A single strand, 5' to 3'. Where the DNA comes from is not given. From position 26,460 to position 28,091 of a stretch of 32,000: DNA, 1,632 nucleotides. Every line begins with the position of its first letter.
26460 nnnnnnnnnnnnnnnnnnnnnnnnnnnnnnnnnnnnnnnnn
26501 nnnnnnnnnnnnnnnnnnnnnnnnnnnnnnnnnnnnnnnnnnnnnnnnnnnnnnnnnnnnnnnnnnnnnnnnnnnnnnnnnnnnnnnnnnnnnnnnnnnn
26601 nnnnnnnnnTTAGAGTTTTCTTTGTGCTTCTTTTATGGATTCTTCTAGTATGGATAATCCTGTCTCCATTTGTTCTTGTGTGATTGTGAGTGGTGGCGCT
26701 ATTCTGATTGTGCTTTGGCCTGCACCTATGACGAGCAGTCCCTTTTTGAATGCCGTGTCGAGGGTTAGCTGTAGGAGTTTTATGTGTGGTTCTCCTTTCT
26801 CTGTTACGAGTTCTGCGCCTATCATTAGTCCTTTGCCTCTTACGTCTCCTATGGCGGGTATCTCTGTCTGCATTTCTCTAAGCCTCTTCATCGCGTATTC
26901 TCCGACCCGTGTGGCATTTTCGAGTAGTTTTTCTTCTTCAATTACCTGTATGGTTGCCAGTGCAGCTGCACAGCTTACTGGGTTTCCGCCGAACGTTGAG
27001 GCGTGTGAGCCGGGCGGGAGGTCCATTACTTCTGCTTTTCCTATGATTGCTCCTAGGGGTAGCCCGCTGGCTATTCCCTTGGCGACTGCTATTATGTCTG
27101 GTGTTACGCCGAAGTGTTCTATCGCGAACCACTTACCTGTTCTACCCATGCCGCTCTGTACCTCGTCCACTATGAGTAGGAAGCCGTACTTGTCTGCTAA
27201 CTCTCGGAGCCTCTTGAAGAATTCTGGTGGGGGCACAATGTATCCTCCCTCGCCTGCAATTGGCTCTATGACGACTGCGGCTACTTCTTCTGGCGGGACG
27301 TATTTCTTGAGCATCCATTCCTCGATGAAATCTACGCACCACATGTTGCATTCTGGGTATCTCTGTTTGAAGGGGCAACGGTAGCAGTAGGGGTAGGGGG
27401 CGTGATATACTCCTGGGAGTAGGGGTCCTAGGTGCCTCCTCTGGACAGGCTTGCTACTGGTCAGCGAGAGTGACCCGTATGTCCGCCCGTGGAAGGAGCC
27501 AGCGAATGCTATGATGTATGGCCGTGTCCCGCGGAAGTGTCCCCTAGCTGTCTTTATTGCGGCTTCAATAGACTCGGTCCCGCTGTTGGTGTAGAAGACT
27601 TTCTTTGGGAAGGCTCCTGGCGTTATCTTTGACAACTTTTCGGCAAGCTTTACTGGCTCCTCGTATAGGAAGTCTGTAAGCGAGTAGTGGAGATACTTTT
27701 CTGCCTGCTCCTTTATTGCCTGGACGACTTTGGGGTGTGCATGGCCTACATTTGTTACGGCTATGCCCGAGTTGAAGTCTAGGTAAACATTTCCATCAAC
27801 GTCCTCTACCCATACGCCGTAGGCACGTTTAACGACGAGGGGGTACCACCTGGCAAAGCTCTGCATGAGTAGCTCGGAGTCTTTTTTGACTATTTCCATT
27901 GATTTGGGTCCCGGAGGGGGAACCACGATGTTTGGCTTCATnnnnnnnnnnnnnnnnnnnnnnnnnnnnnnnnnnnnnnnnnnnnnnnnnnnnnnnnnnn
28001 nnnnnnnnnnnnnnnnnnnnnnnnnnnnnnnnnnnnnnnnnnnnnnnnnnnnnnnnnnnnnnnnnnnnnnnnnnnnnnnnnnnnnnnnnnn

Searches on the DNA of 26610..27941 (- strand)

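Call 79: search_rna_families(sources=[L028, L030, L031, L033], threshold=gathering, show_alignments=0)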
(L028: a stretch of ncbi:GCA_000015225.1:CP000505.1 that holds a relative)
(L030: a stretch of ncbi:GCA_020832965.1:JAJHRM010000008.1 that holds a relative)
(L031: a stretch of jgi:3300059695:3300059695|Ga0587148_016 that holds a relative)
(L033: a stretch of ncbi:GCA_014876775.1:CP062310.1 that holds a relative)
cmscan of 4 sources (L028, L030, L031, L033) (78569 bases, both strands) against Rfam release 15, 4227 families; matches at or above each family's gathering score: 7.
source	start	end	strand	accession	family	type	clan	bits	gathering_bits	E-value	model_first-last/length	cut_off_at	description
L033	95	411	+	RF01857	Archaea_SRP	Gene;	CL00003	127.9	96.5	1.1e-28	1-317/317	no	Archaeal signal recognition particle RNA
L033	11416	11489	-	RF00005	tRNA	Gene; tRNA;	CL00001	71.2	29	1.8e-13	1-71/71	no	tRNA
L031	1585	1658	+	RF00005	tRNA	Gene; tRNA;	CL00001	67.1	29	2.4e-12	1-71/71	no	tRNA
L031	11826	11921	+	RF00005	tRNA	Gene; tRNA;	CL00001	54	29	9.7e-09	1-71/71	no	tRNA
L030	11429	11524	+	RF00005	tRNA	Gene; tRNA;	CL00001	52.8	29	2e-08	1-71/71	no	tRNA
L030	1647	1726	-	RF00005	tRNA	Gene; tRNA;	CL00001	39.1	29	0.00012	4-67/71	no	tRNA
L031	4524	4591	+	RF00005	tRNA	Gene; tRNA;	CL00001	29.1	29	0.07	1-71/71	no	tRNA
